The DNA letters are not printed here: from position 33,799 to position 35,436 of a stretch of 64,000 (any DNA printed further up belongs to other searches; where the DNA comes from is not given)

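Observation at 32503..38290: Tandem triplication of an uncharacterised 12-TM membrane protein family (invariant C-terminal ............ tail), followed by a secreted GH44: candidate novel envelope glycan-processing or glycosylation module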

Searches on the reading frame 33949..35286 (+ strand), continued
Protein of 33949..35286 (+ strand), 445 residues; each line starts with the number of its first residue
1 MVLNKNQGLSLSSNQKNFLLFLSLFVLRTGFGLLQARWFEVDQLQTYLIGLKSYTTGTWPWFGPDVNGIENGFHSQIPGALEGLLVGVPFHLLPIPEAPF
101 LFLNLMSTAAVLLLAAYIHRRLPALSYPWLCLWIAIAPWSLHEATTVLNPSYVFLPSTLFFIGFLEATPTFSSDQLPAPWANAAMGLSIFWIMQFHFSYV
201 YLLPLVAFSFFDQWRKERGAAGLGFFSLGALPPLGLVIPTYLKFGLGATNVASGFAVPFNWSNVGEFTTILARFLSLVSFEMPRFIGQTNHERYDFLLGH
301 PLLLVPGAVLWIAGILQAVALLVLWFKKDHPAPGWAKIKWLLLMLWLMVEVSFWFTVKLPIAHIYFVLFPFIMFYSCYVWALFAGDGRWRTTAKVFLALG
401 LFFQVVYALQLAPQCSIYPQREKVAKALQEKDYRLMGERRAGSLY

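Call 34: search_protein_families(library=pfam, proteins=[L012:7184-8242:-, L063:18471-19484:-, L074:2576-3793:-, L067:6172-6651:-, L063:8602-9171:-, L067:6842-7981:-, L015:17066-19174:+, L021:16276-17763:+, L062:5819-6919:+, L019:16093-16914:+], max_evalue=0.001)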
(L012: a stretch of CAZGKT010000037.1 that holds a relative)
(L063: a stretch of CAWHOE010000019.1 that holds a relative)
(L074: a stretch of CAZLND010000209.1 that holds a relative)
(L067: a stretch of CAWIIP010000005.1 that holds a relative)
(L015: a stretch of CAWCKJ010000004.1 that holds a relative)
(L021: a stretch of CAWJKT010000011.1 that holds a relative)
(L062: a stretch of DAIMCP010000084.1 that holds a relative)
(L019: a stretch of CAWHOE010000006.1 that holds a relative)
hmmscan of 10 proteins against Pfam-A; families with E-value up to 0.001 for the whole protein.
L012:7184-8242:- (352 aa): 1 family
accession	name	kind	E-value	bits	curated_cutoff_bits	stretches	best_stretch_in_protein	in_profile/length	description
PF01075.23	Glyco_transf_9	-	5.7e-23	81.9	22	1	95-318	25-236/247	Glycosyltransferase family 9 (heptosyltransferase)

L063:18471-19484:- (337 aa): 2 families
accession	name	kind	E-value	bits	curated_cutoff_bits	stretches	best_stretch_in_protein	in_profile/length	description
PF00294.29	PfkB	-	2.8e-32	112.7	25.8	2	200-327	174-301/302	pfkB family carbohydrate kinase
PF08543.17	Phos_pyr_kin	-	1.6e-05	24.8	27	1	208-304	119-220/246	Phosphomethylpyrimidine kinase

L074:2576-3793:- (405 aa): 2 families
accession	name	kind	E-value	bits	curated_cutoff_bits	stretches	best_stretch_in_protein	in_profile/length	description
PF11306.15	DUF3108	-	3.7e-35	122.1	26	1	177-384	1-208/209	Protein of unknown function (DUF3108)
PF01476.26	LysM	-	4.3e-06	27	20.9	1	60-105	1-42/43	LysM domain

L067:6172-6651:- (159 aa): 1 family
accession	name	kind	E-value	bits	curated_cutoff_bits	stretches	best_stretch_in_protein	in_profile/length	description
PF01467.32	CTP_transf_like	-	2.6e-19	70.2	21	1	26-121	1-94/133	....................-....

L063:8602-9171:- (189 aa): 2 families
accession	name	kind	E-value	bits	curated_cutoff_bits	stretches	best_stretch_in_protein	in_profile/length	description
PF13580.11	SIS_2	-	2.2e-23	83.3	27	1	15-144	9-138/138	SIS domain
PF01380.27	SIS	-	8.6e-08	32.5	25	1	97-166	41-110/131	SIS domain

L067:6842-7981:- (379 aa): 2 families
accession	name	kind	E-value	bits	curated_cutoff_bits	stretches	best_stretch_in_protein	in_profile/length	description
PF00149.33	Metallophos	-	3.1e-13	51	21.5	1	160-316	3-189/191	Calcineurin-like phosphoesterase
PF12850.12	Metallophos_2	-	0.00078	19.9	27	0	160-265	3-86/154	Calcineurin-like phosphoesterase superfamily domain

L015:17066-19174:+ (702 aa): 6 families
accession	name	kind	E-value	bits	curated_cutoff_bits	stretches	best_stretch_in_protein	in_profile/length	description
PF13231.12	PMT_2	-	7.9e-07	29.9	26.1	1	128-284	3-154/160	Dolichyl-phosphate-mannose-protein mannosyltransferase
PF07719.23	TPR_2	-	1e-05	25.7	27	0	648-675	4-31/34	Tetratricopeptide repeat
PF13181.12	TPR_8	-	1.5e-05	25.2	25.7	1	648-676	4-32/34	Tetratricopeptide repeat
PF00515.34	TPR_1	-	3.6e-05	23.8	27.8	0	649-671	5-27/34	Tetratricopeptide repeat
PF13424.12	TPR_12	-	0.00022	21.8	30.1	0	648-672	6-30/77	Tetratricopeptide repeat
PF13374.12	TPR_10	-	0.00026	21.3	27.5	0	650-671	7-28/42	Tetratricopeptide repeat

L021:16276-17763:+ (495 aa): 0 families

L062:5819-6919:+ (366 aa): 0 families

L019:16093-16914:+ (273 aa): 0 families

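Call 46: search_protein_families(library=pfam, proteins=[L024:11329-14067:+, L024:14069-15421:+, L027:8808-9743:+, L029:8706-9920:+, L029:11441-12235:+, L032:8633-9958:+, L034:8295-9743:+, L034:11239-11913:+, L036:8395-9711:+, L038:8448-10001:+], max_evalue=0.001)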
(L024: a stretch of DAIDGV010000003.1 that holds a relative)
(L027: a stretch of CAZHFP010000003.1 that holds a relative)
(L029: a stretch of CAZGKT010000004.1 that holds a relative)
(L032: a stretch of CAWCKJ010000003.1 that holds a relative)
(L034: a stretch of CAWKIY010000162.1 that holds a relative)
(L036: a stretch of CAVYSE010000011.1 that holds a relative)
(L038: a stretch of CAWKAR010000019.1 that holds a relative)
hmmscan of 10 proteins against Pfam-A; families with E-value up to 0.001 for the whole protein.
L024:11329-14067:+ (912 aa): 9 families
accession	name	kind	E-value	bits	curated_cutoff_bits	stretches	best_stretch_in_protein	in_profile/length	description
PF13426.13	PAS_9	-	1.2e-62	209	27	5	449-551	1-103/103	PAS domain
PF13188.13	PAS_8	-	1.6e-43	145.6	21.8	5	566-613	3-48/65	PAS domain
PF00989.32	PAS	-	2.2e-43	147.3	22.6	4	332-410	14-97/113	PAS fold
PF08447.18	PAS_3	-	1.1e-31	109.4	25.6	2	461-534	2-75/89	PAS fold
PF02518.31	HATPase_c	-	7.6e-25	88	26.4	1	808-908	5-109/111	Histidine kinase-, DNA gyrase B-, and HSP90-like ATPase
PF08448.16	PAS_4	-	6.2e-18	65.5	23.1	1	333-380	10-57/110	PAS fold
PF00512.31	HisKA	-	5.4e-17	62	26.9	1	697-758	3-65/66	His Kinase A (phospho-acceptor) domain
PF24820.1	Diguanyl_cycl_sensor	-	4.9e-12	46.2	28.1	1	332-382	10-60/109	Diguanylate cyclase-like sensor domain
PF08670.17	MEKHLA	-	0.00069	20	23.7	0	295-341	63-107/143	MEKHLA domain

L024:14069-15421:+ (450 aa): 10 families
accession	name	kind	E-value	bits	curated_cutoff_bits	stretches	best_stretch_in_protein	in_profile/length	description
PF00158.32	Sigma54_activat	-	1.1e-68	230.6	20.2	1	145-308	5-167/168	Sigma-54 interaction domain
PF00072.30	Response_reg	-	9.4e-26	90.6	30.2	1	3-109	1-107/111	Response regulator receiver domain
PF25601.1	AAA_lid_14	-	3.2e-22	78.6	27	1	315-388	2-75/87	AAA+ ATPase lid domain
PF14532.12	Sigma54_activ_2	-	5.5e-22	78.9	25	1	147-313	6-138/138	Sigma-54 interaction domain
PF02954.25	HTH_8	-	2.7e-12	46.6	22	1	407-447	2-42/42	Bacterial regulatory protein, Fis family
PF07728.20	AAA_5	-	1.7e-07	31.8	22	1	166-285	2-124/139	AAA domain (dynein-related subfamily)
PF18024.7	HTH_50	-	0.00012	22.1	27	1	409-448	10-48/50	Helix-turn-helix domain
PF00004.35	AAA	-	0.00022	22.1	21.2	0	166-286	1-111/131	ATPase family associated with various cellular activities (AAA)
PF01078.27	Mg_chelatase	-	0.00028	20.8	20.3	0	223-283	95-157/207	Magnesium chelatase, subunit ChlI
PF07724.20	AAA_2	-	0.00084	19.9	27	0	163-289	3-130/166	AAA domain (Cdc48 subfamily)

L027:8808-9743:+ (311 aa): 3 families
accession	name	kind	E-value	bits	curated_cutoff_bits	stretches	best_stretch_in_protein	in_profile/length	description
PF00056.29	Ldh_1_N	-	1.8e-41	141.9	27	1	7-147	2-141/141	lactate/malate dehydrogenase, NAD binding domain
PF02866.23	Ldh_1_C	-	2.3e-30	106.3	22.6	1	152-309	3-169/174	lactate/malate dehydrogenase, alpha/beta C-terminal domain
PF03721.20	UDPG_MGDP_dh_N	-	1e-05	25.7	27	1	7-131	2-129/187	UDP-glucose/GDP-mannose dehydrogenase family, NAD binding domain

L029:8706-9920:+ (404 aa): 0 families

L029:11441-12235:+ (264 aa): 0 families

L032:8633-9958:+ (441 aa): 9 families
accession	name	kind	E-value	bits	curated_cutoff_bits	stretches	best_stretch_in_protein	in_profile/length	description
PF02518.31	HATPase_c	-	6.7e-31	107.5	26.4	1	329-437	3-108/111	Histidine kinase-, DNA gyrase B-, and HSP90-like ATPase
PF00512.31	HisKA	-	2.2e-21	76.1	26.9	1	215-282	1-66/66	His Kinase A (phospho-acceptor) domain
PF00989.32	PAS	-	1.8e-09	38.1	22.6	1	102-206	2-113/113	PAS fold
PF13426.13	PAS_9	-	1.1e-07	32.6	27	1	112-207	2-102/103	PAS domain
PF08448.16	PAS_4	-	1.5e-05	25.6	23.1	1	107-211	1-110/110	PAS fold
PF13581.12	HATPase_c_2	-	4.3e-05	24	27.4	1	341-431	41-122/127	Histidine kinase-like ATPase domain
PF13596.12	PAS_10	-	5.5e-05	24.2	22.1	1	103-207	1-106/106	PAS domain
PF14501.12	HATPase_c_5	-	0.00013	22.2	22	0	331-438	5-101/102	GHKL domain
PF13188.13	PAS_8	-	0.00046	20.4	21.8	0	103-136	3-38/65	PAS domain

L034:8295-9743:+ (482 aa): 9 families
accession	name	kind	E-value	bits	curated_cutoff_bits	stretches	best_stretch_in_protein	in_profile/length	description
PF06745.19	ATPase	-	6.6e-15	55.5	26.6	1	92-166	2-73/231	KaiC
PF13481.12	AAA_25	-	2.6e-14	53.8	27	1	91-244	15-194/195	AAA domain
PF13541.12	ChlI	-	6.1e-13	49.2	27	1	366-452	35-121/121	Subunit ChlI of Mg-chelatase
PF18073.7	Zn_ribbon_LapB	-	6.6e-11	42.1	25.7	1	26-53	1-28/28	Rubredoxin metal binding domain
PF05362.19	Lon_C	-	2.6e-06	27.6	21.1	1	385-473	105-193/205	Lon protease (S16) C-terminal proteolytic domain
PF03796.21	DnaB_C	-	5.5e-05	23.1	27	1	91-207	2-118/255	DnaB-like helicase C terminal domain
PF00005.33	ABC_tran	-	0.00029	21.9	25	1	106-189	8-83/137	ABC transporter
PF08423.17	Rad51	-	0.00038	20.2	22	0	90-169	7-90/244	Rad51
PF16685.11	zf-RING_10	-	0.00048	20.6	31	1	8-54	4-52/70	zinc RING finger of MSL2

L034:11239-11913:+ (224 aa): 1 family
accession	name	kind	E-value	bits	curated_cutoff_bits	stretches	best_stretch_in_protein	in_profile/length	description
PF08713.17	DNA_alkylation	-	4e-34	118.6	21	1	7-193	2-198/213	DNA alkylation repair enzyme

L036:8395-9711:+ (438 aa): 1 family
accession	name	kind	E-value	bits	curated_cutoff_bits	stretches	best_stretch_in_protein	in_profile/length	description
PF01566.24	Nramp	-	1.8e-77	261.2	29.8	1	53-404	1-356/357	Natural resistance-associated macrophage protein-like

L038:8448-10001:+ (517 aa): 0 families
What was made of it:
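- Tried and rejected: 'Other' FCPU426 contexts were non-recurrent: sensor kinases, malate dehydrogenase, RadA and Nramp (call 46).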

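Call 47: find_homologous_proteins(query=P0257, max_evalue=0.001)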
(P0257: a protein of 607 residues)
Query P0257 (607 aa): 127 proteins with E <= 0.001 among 8000 candidates; the best 120 are listed.
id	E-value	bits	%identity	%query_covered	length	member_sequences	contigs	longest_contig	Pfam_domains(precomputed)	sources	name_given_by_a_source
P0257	0.0e+0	1414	100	100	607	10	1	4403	-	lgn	-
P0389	1.3e-247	841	62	94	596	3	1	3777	-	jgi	-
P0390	1.7e-170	587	47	94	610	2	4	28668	-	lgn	-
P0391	1.6e-166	574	44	97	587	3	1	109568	-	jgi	-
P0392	8.0e-166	571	45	97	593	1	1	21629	-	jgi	jgi:hypothetical protein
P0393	9.9e-165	568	45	95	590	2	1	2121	-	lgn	-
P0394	1.1e-158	548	46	93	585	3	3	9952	-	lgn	-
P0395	1.6e-157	544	43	94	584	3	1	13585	-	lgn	-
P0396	2.1e-157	543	41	95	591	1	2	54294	-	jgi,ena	-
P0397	8.3e-157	541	42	95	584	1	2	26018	-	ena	-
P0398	1.1e-155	538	44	96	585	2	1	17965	-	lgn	-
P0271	1.0e-154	535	45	96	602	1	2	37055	-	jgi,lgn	jgi:hypothetical protein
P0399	6.5e-154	532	41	94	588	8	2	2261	-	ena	-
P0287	1.7e-153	531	44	94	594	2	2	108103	-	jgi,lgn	jgi:hypothetical protein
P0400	1.7e-151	524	42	93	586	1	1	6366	-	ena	-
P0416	2.6e-106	375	33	96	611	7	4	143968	-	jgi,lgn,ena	-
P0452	2.3e-98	348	43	70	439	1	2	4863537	-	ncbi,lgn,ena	-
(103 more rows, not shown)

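Call 48: find_encoding_contigs(protein=P0391, flank=8000, max_places=1)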
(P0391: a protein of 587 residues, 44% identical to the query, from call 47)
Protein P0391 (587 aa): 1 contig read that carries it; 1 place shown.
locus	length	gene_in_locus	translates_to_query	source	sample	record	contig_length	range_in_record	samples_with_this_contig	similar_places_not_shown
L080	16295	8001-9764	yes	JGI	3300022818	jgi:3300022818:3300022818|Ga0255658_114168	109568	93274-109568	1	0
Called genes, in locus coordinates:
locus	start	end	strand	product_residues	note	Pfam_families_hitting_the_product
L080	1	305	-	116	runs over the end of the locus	PF04993:TfoX_N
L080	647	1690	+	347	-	PF13365:Trypsin_2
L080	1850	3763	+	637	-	PF26549:Tricorn_N (faint), PF02129:Peptidase_S15, PF20434:BD-FAE, PF00561:Abhydrolase_1 (faint), PF12697:Abhydrolase_6 (weak), PF00326:Peptidase_S9, PF01738:DLH, PF07859:Abhydrolase_3 (weak), +1 more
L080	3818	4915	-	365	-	PF00483:NTP_transferase, PF22640:ManC_GMP_beta-helix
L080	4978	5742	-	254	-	-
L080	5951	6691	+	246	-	PF02405:MlaE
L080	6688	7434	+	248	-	PF02463:SMC_N (weak), PF00005:ABC_tran, PF13304:AAA_21 (faint)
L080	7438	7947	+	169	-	PF02674:Colicin_V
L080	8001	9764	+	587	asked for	-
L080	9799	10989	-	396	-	PF00162:PGK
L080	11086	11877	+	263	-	PF00795:CN_hydrolase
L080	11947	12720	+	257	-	PF00535:Glycos_transf_2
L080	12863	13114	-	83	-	-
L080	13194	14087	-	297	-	PF00535:Glycos_transf_2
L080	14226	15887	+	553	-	PF04932:Wzy_C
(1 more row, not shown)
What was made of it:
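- One Bacteroidota copy follows MlaE-MlaF-CvpA and lies near GT2 and Wzy_C genes (call 48).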

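Call 49: find_encoding_contigs(protein=P0416, flank=8000, max_places=1)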
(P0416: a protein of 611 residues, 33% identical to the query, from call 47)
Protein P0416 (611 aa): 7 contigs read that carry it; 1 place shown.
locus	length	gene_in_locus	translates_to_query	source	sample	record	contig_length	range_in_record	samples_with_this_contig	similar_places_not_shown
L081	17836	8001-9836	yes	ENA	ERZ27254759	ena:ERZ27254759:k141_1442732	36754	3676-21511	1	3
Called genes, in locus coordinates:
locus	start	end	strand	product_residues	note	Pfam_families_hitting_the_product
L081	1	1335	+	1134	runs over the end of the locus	PF13779:DUF4175 (weak)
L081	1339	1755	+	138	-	PF13581:HATPase_c_2, PF02518:HATPase_c (faint)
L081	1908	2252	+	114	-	-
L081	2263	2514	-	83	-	-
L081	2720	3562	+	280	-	PF00160:Pro_isomerase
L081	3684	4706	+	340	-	PF02912:Phe_tRNA-synt_N, PF01409:tRNA-synt_2d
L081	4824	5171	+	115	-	PF07719:TPR_2 (faint), PF13431:TPR_17 (faint)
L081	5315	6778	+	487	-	PF01546:Peptidase_M20, PF07687:M20_dimer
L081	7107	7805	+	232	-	-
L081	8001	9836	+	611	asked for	-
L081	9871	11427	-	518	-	PF00171:Aldedh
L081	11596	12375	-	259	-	-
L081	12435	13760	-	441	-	PF02163:Peptidase_M50, PF13180:PDZ_2 (faint), PF00595:PDZ (weak), PF17820:PDZ_6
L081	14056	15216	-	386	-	PF02670:DXP_reductoisom, PF08436:DXP_redisom_C, PF13288:DXPR_C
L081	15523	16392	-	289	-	PF01551:Peptidase_M23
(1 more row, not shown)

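Call 50: find_encoding_contigs(protein=P0452, flank=8000, max_places=1)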
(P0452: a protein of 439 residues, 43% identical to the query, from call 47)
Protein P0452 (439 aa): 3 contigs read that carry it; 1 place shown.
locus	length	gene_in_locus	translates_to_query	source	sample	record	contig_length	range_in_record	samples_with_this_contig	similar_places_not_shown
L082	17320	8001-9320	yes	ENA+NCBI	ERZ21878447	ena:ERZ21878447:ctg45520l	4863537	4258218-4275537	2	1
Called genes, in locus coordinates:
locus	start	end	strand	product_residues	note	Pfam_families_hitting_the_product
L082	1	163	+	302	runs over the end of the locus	PF00698:Acyl_transf_1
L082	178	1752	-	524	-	PF02310:B12-binding, PF04055:Radical_SAM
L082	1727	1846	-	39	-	-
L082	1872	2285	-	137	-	-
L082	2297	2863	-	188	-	PF04542:Sigma70_r2 (weak), PF08281:Sigma70_r4_2 (weak), PF04545:Sigma70_r4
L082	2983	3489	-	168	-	PF05241:EBP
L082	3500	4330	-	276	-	PF00106:adh_short, PF08659:KR (weak), PF13561:adh_short_C2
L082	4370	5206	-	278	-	-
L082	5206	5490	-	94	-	-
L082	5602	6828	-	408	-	PF03051:Peptidase_C1_2 (weak)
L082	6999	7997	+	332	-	PF09640:DUF2027, PF01713:Smr (weak)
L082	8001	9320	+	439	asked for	-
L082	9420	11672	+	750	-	PF01435:Peptidase_M48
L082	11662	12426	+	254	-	-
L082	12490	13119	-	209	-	-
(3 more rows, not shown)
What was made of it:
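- Tried and rejected: Two of three Bacteroidota contexts were uninformative (calls 49, 50).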

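Call 53: search_protein_families(library=pfam, alignment_id=A3, max_evalue=0.1)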
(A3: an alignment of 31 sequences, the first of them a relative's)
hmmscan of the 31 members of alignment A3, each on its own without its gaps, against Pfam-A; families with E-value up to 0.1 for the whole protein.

A. member 1, P0257 (607 aa): 0 families

B. families by the number of members that match (of 31 scanned): 10 families
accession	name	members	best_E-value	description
PF07695.17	7TMR-DISM_7TM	2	0.00041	7TM diverse intracellular signalling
PF02018.23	CBM_4_9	2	0.0082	Carbohydrate binding domain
PF01925.25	TauE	1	0.0051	Sulfite exporter TauE/SafE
PF10746.14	Phage_holin_2_2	1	0.017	Phage holin T7 family, holin superfamily II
PF03779.20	SPW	1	0.023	SPW repeat domain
PF19700.5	DUF6198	1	0.038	Family of unknown function (DUF6198)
PF20535.3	DUF6750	1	0.041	Family of unknown function (DUF6750)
PF21990.2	SH2_1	1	0.058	SH2 domain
PF01364.23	Peptidase_C25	1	0.059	Peptidase family C25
PF05552.17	MS_channel_1st_1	1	0.077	Mechanosensitive ion channel, conserved TM helix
